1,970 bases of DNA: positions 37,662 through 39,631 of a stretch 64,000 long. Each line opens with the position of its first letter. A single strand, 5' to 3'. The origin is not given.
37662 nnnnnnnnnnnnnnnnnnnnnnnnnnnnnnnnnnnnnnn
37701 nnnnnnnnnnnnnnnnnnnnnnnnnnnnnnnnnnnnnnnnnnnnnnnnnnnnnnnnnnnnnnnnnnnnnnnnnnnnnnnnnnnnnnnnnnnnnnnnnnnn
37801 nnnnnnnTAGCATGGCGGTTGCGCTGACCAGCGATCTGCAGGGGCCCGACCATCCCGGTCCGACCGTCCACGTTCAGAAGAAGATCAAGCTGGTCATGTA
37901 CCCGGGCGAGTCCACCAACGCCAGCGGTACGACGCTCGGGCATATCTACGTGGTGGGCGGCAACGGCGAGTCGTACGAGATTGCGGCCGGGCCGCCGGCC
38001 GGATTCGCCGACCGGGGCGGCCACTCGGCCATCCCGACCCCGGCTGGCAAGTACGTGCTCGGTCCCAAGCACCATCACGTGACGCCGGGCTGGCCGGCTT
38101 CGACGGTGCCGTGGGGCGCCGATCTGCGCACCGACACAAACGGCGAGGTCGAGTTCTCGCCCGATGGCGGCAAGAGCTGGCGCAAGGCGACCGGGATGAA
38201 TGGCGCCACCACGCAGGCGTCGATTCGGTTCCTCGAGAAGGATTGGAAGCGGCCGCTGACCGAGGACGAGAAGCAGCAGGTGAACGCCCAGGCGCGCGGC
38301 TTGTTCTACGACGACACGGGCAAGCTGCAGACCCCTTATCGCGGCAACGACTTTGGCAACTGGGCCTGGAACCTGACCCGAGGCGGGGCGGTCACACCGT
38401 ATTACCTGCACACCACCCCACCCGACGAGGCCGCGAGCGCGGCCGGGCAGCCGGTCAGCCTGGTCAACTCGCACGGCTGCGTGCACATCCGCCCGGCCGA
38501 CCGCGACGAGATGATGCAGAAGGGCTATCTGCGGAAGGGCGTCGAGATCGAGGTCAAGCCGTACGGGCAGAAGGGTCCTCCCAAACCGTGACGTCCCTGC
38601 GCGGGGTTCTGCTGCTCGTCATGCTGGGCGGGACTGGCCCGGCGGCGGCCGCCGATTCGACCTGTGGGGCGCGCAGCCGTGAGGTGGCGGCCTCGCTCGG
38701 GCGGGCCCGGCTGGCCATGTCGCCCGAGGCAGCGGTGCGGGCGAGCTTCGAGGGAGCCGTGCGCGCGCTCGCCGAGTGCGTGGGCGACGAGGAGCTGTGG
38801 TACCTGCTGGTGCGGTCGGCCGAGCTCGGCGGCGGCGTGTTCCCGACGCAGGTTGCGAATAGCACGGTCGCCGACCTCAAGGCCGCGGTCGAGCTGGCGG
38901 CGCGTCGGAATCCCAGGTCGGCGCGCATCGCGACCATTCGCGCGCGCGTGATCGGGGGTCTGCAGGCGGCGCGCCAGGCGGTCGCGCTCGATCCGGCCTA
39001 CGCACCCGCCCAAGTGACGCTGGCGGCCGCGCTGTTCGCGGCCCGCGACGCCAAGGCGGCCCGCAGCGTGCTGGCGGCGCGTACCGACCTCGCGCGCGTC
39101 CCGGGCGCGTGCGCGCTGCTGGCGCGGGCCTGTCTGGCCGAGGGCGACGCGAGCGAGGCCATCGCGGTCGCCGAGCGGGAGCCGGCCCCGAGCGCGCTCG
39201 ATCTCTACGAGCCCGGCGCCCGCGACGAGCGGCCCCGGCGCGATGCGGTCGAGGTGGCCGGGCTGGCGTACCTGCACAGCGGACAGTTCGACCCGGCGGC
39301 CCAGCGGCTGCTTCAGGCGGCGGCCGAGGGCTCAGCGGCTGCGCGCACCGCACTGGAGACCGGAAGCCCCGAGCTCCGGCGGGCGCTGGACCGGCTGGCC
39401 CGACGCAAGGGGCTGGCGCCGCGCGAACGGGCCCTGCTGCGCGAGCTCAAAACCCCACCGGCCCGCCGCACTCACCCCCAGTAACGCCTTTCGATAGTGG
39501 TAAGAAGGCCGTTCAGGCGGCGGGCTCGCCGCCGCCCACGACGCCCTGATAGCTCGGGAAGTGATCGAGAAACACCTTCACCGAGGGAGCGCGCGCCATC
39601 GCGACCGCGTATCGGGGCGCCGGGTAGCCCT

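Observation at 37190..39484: PAAR / L,D-transpeptidase-fold effector / periplasmic immunity cassette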

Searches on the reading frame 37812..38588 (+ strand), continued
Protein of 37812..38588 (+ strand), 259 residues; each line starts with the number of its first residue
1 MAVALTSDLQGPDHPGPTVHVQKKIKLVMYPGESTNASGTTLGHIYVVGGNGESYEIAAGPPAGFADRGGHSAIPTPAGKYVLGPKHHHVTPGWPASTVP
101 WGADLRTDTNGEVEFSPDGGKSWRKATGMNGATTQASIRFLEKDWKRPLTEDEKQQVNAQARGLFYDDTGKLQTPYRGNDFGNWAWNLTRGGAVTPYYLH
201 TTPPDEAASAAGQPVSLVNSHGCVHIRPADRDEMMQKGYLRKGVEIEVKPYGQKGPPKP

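Call 33: predict_structure(alignment_id=A1)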
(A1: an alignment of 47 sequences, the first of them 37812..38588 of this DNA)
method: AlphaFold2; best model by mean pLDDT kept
length: 259 residues; sequences in the alignment: 47
mean_pLDDT: 93.7   pTM: 0.86
mean pLDDT of the five models: 93.7, 93.7, 93.6, 93.5, 92.5
residues with pLDDT >= 90: 235; 70-90: 5; 50-70: 11; < 50: 8
segments of 3 or more residues with pLDDT < 50: 1-3, 7-11
pLDDT, mean of each block of 10 residues (from residue 1): 48 61 92 96 97 97 94 97 98 97 98 97 98 98 97 98 97 98 98 97 98 97 98 98 98 93
secondary structure, 60 per line:
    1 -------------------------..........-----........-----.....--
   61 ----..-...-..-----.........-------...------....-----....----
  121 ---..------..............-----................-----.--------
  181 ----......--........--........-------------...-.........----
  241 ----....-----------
elements in order: E26-35 E41-48 E54-58 E79-87 E104-107 E113-116 H132-145 H151-165 E185-190 E193-200 H203-210 E224-226 H228-236 E245-248

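Call 37: fold_search(model_id=the predicted structure, library=pdb)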
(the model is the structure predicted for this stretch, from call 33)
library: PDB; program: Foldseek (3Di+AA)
matches with E <= 10: 263; with E <= 0.001: 1
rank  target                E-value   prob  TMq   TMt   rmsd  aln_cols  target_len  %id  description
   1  3tx4_B                9.3e-04  1.00  0.32  0.32   9.8       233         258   14  Crystal Structure of Mutant (C354A) M. tuberculosis LD-transpeptidase type 2 (released 2012-12-05)
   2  5du7_A                1.4e-03  1.00  0.33  0.26   9.5       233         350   14  Crystal structure of ldtMt2 at 1.79 Angstrom resolution (released 2016-09-28)
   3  5d7h_B                1.4e-03  1.00  0.32  0.24   9.5       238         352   15  X-RAY CRYSTAL STRUCTURE OF L,D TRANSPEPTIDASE 2 FROM MYCOBACTERIUM TUBERCULOSIS (released 2016-09-28)
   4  3u1p_A                1.6e-03  1.00  0.33  0.32   9.5       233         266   14  Crystal Structure of M. tuberculosis LD-transpeptidase type 2 with Modified Catalytic Cysteine (C354) (released 2012-12-05)
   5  3tx4_A                2.2e-03  1.00  0.32  0.31   9.8       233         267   14  Crystal Structure of Mutant (C354A) M. tuberculosis LD-transpeptidase type 2 (released 2012-12-05)
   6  5du7_C                2.3e-03  1.00  0.33  0.26   9.4       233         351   14  Crystal structure of ldtMt2 at 1.79 Angstrom resolution (released 2016-09-28)
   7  4jmn                  2.3e-03  1.00  0.30  0.35   7.5       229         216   14  Crystal structure of LD transpeptidase LdtMt1 from M. tuberculosis (released 2013-10-23)
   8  6xj7_A                2.6e-03  0.99  0.30  0.27   7.4       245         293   13  Crystal structure of the helical cell shape determining protein Pgp2 (K307A mutant) from Campylobacter jejuni (released 2021-03-17)
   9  3vyn_A                3.5e-03  1.00  0.32  0.25   9.7       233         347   14  Crystal structure of Mycobacterium tuberculosis L,D-transpeptidase LdtMt2 N55 truncation mutant (resideus 55-408) (released 2013-06-19)
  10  3tur_A                3.7e-03  0.99  0.32  0.32   9.7       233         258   14  Crystal Structure of M. tuberculosis LD-transpeptidase type 2 complexed with a peptidoglycan fragment (released 2012-12-05)
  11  5lbg_A                5.7e-03  0.99  0.33  0.33   9.3       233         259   14  Crystal structure of the Mycobacterium tuberculosis L,D-transpeptidase-2 (LdtMt2) BC-module with faropenem-derived add (released 2017-01-18)
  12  6xj6                  8.1e-03  0.99  0.32  0.30   6.6       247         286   12  Crystal structure of the helical cell shape determining protein Pgp2 from Campylobacter jejuni (released 2021-03-17)
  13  3vyp_B                8.7e-03  0.99  0.32  0.31   8.7       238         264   12  Crystal structure of Mycobacterium tuberculosis L,D-transpeptidase LdtMt2-N140 adduct with meropenem (released 2013-06-19)
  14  8a1l_A                9.2e-03  0.99  0.33  0.25   9.2       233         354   14  Crystal structure of the transpeptidase LdtMt2 from Mycobacterium tuberculosis in complex with alpha-chloro ketone 2 (released 2023-06-14)
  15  3tur_B                9.2e-03  0.97  0.30  0.29   8.8       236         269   11  Crystal Structure of M. tuberculosis LD-transpeptidase type 2 complexed with a peptidoglycan fragment (released 2012-12-05)
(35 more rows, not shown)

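Call 48: search_protein_families(library=pfam, proteins=[window:37812-38588:+], max_evalue=10)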
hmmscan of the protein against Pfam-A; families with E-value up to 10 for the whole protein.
window:37812-38588:+ (259 aa): 2 families
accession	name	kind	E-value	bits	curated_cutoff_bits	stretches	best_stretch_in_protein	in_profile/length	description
PF03734.19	YkuD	-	7e-06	27.1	23.4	1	49-237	20-137/146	L,D-transpeptidase catalytic domain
PF17289.8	Terminase_6C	-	0.19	12.1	22.6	1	112-161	81-132/155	Terminase RNaseH-like domain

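Call 74: find_encoding_contigs(protein=P0009, flank=6000, max_places=2)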
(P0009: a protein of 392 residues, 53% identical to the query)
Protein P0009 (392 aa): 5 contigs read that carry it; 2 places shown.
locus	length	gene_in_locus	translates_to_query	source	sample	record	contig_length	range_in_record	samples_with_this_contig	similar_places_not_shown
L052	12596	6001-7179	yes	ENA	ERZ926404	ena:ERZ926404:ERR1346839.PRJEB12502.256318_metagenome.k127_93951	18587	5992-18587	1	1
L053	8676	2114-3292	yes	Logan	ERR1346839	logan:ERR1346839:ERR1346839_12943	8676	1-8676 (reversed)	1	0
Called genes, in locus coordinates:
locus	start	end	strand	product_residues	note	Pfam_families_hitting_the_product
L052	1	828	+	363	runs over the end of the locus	PF00155:Aminotran_1_2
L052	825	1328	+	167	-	-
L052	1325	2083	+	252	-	-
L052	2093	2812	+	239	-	PF16697:Yop-YscD_cpl, PF00498:FHA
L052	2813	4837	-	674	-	-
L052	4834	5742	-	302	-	-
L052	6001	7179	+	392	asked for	PF03734:YkuD (weak)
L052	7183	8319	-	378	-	PF00383:dCMP_cyt_deam_1, PF01872:RibD_C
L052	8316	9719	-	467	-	PF00919:UPF0004, PF04055:Radical_SAM, PF01938:TRAM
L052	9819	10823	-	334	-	-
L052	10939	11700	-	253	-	-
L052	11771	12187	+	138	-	-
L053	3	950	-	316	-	?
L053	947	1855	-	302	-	-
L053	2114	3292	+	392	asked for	PF03734:YkuD (weak)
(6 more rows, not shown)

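Call 75: find_encoding_contigs(protein=P0011, flank=5000, max_places=2)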
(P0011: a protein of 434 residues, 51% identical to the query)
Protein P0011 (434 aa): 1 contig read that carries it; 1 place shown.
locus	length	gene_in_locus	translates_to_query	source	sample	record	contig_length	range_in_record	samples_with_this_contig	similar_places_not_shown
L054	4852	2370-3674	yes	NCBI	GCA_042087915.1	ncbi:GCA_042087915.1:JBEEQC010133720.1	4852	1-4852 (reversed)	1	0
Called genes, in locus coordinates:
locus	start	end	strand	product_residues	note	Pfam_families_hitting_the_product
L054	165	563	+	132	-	PF00903:Glyoxalase (weak)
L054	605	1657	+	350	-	PF10102:DUF2341, PF13385:Laminin_G_3 (weak)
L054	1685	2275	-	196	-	-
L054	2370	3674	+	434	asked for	PF03734:YkuD (weak)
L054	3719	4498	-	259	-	PF01061:ABC2_membrane, PF12698:ABC2_membrane_3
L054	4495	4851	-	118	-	?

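Call 80: search_protein_families(library=pfam, proteins=[L002:6745-7947:+], max_evalue=1)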
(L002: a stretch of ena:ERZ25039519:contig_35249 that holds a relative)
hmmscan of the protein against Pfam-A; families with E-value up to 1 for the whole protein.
L002:6745-7947:+ (401 aa): 1 family
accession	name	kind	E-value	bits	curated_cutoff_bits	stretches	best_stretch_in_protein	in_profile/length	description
PF13605.11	DUF4141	-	0.027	14.3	30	1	245-258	13-26/53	Domain of unknown function (DUF4141)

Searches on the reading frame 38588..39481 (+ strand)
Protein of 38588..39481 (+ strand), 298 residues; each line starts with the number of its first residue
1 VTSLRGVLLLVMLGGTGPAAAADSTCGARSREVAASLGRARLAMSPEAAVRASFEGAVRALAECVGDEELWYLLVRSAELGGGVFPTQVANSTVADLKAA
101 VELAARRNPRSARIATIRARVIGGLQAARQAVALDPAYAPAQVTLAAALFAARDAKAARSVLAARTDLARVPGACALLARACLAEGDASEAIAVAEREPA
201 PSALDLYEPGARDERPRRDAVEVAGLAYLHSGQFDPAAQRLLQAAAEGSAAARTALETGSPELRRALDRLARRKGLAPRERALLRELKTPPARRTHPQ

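Call 5: search_protein_families(library=pfam, proteins=[window:38588-39481:+], max_evalue=0.1)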
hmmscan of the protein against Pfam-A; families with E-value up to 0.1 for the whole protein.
window:38588-39481:+ (298 aa): 5 families
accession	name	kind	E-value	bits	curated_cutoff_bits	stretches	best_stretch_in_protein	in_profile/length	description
PF12895.13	ANAPC3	-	0.0003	21.4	27.2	1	138-196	22-80/82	Anaphase-promoting complex, cyclosome, subunit 3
PF14559.12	TPR_19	-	0.00053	20.7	25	1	125-164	11-50/68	Tetratricopeptide repeat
PF13176.12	TPR_7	-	0.013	16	27.9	0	174-200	1-29/36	Tetratricopeptide repeat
PF07719.23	TPR_2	-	0.094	13.3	27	0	174-197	3-26/34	Tetratricopeptide repeat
PF07721.20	TPR_4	-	0.099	13.8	27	1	172-197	1-26/26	Tetratricopeptide repeat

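Call 6: search_protein_families(library=ncbifam, proteins=[window:38588-39481:+], max_evalue=0.1)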
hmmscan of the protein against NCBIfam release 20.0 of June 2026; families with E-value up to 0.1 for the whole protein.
window:38588-39481:+ (298 aa): 0 families

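Call 8: search_solved_structures(query=window:38588-39481:+, max_evalue=10)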
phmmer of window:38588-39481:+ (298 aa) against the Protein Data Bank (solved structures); distinct sequences matched with E-value up to 10: 0.

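Call 30: find_homologous_proteins(query=window:38588-39481:+, max_evalue=0.001)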
Query window:38588-39481:+ (298 aa): 3 proteins with E <= 0.001 among 8000 candidates.
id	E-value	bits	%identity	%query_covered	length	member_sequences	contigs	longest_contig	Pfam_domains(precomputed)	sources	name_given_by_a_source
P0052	7.9e-173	591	100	100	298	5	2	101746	-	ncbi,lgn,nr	ncbi:MAG TPA: hypothetical protein VKN99_20280 [Polyangia bacterium]|nr:hypothetical protein [Polyan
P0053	9.9e-67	244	51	96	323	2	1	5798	-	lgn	-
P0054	5.6e-61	225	50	93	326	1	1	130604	-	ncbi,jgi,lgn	jgi:hypothetical protein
